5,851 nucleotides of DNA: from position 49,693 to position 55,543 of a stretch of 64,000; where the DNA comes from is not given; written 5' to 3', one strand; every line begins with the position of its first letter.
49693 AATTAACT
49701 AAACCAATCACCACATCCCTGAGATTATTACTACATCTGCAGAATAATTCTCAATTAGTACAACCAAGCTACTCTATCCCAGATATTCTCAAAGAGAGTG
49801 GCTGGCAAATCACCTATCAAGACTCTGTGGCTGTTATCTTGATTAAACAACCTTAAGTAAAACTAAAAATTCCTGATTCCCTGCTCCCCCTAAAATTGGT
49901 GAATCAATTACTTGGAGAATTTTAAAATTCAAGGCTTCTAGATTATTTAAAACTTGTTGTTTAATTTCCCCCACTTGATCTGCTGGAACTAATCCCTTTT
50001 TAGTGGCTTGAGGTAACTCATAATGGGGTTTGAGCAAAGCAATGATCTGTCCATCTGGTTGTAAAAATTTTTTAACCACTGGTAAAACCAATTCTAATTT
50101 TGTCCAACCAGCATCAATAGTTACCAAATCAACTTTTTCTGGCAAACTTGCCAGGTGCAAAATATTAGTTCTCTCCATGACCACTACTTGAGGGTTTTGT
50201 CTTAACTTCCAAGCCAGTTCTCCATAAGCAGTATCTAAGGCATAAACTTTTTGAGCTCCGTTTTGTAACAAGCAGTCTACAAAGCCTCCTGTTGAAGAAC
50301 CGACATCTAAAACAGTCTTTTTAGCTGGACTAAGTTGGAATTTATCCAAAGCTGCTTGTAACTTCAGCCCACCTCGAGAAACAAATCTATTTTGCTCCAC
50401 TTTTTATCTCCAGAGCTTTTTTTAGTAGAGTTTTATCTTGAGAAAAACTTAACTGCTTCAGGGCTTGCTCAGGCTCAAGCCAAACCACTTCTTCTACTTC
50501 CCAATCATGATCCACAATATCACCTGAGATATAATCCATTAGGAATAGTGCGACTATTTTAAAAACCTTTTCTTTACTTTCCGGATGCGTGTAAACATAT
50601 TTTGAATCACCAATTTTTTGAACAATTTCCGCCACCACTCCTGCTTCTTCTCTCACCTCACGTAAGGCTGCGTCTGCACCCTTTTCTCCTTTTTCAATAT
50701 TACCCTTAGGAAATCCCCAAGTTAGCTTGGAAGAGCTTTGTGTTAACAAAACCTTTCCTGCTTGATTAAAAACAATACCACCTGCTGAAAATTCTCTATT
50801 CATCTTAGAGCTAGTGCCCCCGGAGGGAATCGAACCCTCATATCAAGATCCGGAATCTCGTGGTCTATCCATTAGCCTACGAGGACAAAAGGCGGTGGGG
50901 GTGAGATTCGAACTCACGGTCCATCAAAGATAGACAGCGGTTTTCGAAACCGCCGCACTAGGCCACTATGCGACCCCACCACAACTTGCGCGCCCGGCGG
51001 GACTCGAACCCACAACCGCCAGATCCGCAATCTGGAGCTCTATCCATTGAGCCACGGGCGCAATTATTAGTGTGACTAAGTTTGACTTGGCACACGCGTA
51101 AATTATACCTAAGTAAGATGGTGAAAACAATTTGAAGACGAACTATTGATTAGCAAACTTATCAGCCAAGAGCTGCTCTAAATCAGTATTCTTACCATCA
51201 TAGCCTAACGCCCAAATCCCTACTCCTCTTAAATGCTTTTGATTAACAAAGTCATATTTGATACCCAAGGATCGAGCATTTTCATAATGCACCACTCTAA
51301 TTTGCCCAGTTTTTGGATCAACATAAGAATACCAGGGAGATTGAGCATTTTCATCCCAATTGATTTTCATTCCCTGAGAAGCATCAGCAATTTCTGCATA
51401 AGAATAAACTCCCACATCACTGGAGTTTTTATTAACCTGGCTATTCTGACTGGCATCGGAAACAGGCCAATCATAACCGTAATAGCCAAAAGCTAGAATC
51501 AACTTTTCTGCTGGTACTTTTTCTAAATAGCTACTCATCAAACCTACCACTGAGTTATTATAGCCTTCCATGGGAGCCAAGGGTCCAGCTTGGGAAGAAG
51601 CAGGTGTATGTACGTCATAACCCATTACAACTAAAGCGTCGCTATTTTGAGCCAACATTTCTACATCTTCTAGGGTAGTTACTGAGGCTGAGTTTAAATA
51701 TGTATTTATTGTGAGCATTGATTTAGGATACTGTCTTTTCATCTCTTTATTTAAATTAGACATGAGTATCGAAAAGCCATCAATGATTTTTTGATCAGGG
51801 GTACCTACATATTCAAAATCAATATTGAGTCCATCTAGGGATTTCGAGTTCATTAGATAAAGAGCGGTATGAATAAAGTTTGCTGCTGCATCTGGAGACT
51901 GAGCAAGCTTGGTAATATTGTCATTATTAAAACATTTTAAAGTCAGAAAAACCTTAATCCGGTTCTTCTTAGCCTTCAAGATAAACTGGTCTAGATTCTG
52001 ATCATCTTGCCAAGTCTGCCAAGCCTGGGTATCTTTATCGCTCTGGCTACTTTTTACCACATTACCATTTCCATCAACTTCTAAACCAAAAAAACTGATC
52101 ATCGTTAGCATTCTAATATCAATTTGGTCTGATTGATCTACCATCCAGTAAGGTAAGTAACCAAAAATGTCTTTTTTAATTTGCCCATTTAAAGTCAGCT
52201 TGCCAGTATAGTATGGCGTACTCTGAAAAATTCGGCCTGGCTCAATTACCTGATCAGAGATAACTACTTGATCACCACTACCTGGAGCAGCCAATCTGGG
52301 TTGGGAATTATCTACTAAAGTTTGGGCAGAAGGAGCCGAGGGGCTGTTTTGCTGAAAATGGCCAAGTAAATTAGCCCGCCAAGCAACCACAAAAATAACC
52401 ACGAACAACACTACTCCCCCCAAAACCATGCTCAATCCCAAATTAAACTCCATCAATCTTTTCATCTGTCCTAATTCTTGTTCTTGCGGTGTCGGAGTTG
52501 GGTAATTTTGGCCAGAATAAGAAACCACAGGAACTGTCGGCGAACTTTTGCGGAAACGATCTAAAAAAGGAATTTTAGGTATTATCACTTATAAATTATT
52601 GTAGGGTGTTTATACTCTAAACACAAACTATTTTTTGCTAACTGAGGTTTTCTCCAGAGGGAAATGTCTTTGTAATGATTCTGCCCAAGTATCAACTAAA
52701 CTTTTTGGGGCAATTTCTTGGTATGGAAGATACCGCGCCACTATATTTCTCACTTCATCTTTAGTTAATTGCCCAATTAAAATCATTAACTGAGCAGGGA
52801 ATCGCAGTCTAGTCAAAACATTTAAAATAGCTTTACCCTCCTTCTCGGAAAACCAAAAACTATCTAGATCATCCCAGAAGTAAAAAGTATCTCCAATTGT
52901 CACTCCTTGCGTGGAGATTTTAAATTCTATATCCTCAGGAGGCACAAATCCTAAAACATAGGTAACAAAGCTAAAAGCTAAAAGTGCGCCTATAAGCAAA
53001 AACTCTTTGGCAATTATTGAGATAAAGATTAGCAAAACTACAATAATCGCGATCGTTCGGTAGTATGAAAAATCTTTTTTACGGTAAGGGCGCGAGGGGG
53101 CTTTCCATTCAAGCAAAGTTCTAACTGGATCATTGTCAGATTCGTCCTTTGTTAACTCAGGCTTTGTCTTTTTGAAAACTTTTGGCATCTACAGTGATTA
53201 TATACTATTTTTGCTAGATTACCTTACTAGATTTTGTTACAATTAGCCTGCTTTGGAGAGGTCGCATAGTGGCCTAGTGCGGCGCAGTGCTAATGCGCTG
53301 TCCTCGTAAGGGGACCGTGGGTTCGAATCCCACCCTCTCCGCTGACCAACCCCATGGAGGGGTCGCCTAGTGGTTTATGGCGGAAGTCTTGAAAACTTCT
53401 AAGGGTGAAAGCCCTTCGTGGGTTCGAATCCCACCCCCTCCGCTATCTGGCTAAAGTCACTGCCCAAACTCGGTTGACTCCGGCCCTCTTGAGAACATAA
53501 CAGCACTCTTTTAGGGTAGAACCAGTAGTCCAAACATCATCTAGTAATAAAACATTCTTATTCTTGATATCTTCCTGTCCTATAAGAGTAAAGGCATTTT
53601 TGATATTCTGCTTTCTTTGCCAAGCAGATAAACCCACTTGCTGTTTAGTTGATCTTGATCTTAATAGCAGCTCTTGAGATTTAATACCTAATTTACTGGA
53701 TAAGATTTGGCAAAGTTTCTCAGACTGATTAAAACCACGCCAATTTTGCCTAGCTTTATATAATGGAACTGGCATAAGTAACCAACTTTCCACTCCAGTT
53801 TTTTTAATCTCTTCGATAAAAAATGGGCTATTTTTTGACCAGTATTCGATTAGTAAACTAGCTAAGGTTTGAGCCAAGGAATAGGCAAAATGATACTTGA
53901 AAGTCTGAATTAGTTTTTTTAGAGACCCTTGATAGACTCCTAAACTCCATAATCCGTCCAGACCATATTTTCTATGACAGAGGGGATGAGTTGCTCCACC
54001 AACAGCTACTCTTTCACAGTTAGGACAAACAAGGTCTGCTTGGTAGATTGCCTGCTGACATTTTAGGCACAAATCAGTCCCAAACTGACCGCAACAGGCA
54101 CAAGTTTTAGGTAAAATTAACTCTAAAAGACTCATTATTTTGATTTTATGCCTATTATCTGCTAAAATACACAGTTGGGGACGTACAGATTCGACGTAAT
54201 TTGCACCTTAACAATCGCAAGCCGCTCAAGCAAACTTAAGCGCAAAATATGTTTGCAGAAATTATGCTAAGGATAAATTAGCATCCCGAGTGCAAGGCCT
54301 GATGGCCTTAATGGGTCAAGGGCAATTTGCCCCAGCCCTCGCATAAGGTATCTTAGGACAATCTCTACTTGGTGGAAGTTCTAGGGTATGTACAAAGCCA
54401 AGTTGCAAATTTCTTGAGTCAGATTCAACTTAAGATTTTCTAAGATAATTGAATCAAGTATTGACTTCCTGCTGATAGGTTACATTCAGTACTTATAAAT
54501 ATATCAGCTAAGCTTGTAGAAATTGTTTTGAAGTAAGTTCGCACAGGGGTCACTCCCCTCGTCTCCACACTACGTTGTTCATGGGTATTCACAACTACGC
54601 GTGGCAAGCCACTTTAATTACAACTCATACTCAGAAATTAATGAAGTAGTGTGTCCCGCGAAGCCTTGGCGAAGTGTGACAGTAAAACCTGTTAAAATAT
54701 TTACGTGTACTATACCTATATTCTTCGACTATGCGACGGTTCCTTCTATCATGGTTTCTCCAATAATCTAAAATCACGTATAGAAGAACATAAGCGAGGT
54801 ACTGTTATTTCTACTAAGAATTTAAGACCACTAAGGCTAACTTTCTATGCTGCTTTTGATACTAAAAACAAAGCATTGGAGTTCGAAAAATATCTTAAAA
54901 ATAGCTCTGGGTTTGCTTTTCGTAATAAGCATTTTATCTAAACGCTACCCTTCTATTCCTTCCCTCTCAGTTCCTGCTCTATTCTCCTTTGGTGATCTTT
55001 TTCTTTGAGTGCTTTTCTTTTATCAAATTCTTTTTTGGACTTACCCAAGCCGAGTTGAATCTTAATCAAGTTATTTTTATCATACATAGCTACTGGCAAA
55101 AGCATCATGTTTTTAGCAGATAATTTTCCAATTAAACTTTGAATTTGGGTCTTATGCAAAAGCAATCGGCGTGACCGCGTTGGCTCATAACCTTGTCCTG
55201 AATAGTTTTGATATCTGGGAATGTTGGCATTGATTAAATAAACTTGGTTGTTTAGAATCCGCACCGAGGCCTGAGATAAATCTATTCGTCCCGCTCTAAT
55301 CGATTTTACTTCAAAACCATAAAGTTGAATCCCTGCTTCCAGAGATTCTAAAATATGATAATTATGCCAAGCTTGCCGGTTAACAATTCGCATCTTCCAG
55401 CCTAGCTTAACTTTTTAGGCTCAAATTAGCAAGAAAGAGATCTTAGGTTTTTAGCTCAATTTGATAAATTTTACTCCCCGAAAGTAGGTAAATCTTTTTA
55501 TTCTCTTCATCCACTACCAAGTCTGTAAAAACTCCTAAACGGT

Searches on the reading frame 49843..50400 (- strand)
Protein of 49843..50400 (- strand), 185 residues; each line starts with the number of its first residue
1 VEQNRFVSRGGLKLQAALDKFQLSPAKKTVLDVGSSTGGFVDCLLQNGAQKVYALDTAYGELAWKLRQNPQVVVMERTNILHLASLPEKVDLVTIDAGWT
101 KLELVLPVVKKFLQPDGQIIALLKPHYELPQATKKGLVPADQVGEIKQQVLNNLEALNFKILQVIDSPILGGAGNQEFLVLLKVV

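Call 7: search_protein_families(library=pfam, proteins=[window:49843-50400:-], max_evalue=0.01)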
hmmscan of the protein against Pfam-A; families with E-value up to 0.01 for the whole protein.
window:49843-50400:- (185 aa): 5 families
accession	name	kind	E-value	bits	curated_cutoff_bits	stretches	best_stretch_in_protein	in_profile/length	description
PF01728.25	FtsJ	-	2.4e-34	119.3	24.1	1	6-183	1-180/181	FtsJ-like methyltransferase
PF08241.18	Methyltransf_11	-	5.2e-05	24.3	21.2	1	31-120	1-94/95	Methyltransferase domain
PF13649.12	Methyltransf_25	-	0.00043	21.3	27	1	30-117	1-97/97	Methyltransferase domain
PF13489.12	Methyltransf_23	-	0.0053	16.9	27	1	16-92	11-84/164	Methyltransferase domain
PF13847.12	Methyltransf_31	-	0.0054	16.9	27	0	27-135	4-124/145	Methyltransferase domain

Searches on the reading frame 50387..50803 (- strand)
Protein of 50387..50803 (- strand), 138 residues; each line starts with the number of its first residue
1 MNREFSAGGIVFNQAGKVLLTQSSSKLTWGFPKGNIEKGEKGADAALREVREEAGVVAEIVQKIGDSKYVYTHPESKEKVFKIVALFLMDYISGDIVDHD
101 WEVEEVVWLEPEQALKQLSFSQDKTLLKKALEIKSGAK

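Call 7: search_protein_families(library=pfam, proteins=[window:50387-50803:-], max_evalue=0.01)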
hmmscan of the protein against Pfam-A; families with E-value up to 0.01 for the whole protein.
window:50387-50803:- (138 aa): 3 families
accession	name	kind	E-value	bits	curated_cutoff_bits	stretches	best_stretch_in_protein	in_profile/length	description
PF00293.34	NUDIX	-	5.7e-23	81.8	21.1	1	6-124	5-129/134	NUDIX domain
PF14815.12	NUDIX_4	-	4e-07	30.3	35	1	10-121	4-104/113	NUDIX domain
PF22327.2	Nudt16-like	-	0.009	16.4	27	0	29-81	35-87/161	U8 snoRNA-decapping enzyme-like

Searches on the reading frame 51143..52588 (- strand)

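Call 7: search_protein_families(library=pfam, proteins=[window:51143-52588:-], max_evalue=0.01)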
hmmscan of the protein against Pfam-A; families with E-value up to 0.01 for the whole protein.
window:51143-52588:- (481 aa): 1 family
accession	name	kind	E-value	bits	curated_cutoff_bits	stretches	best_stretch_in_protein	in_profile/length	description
PF00704.34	Glyco_hydro_18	-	6.5e-38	131.6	29.6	1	141-464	2-317/317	Glycosyl hydrolases family 18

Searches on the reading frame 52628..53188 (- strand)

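Call 7: search_protein_families(library=pfam, proteins=[window:52628-53188:-], max_evalue=0.01)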
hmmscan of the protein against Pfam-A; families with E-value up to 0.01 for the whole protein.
window:52628-53188:- (186 aa): 1 family
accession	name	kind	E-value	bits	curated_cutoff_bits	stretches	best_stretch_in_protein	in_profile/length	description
PF18923.6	DUF5673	-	0.00018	21.9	26.7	1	88-153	2-64/66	Domain of unknown function (DUF5673)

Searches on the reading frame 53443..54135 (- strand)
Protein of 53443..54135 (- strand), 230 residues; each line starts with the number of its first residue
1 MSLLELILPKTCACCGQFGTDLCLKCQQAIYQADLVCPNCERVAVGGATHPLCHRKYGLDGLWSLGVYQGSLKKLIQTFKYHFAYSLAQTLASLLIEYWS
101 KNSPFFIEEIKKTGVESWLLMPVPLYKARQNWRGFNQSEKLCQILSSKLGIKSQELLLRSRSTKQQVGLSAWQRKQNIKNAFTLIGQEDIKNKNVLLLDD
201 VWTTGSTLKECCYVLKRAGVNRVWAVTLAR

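Call 7: search_protein_families(library=pfam, proteins=[window:53443-54135:-], max_evalue=0.01)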
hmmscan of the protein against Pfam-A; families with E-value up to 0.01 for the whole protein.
window:53443-54135:- (230 aa): 4 families
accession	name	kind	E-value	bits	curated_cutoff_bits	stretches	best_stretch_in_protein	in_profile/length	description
PF00156.33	Pribosyltran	-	2.2e-08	34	26.3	1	142-229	44-124/158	Phosphoribosyl transferase domain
PF18912.6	DZR_2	-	0.0014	18.9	27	1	3-44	1-46/56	Double zinc ribbon domain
PF15610.12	PRTase_3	-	0.0052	16.6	28.7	1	160-222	103-167/264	PRTase ComF-like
PF14681.12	UPRTase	-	0.0091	15.9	27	0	187-225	115-155/206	Uracil phosphoribosyltransferase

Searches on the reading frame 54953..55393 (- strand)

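Call 7: search_protein_families(library=pfam, proteins=[window:54953-55393:-], max_evalue=0.01)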
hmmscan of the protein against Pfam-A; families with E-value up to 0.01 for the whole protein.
window:54953-55393:- (146 aa): 1 family
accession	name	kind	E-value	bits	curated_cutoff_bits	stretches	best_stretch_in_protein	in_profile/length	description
PF01668.23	SmpB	-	2e-45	154.7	27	1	4-143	3-142/143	SmpB protein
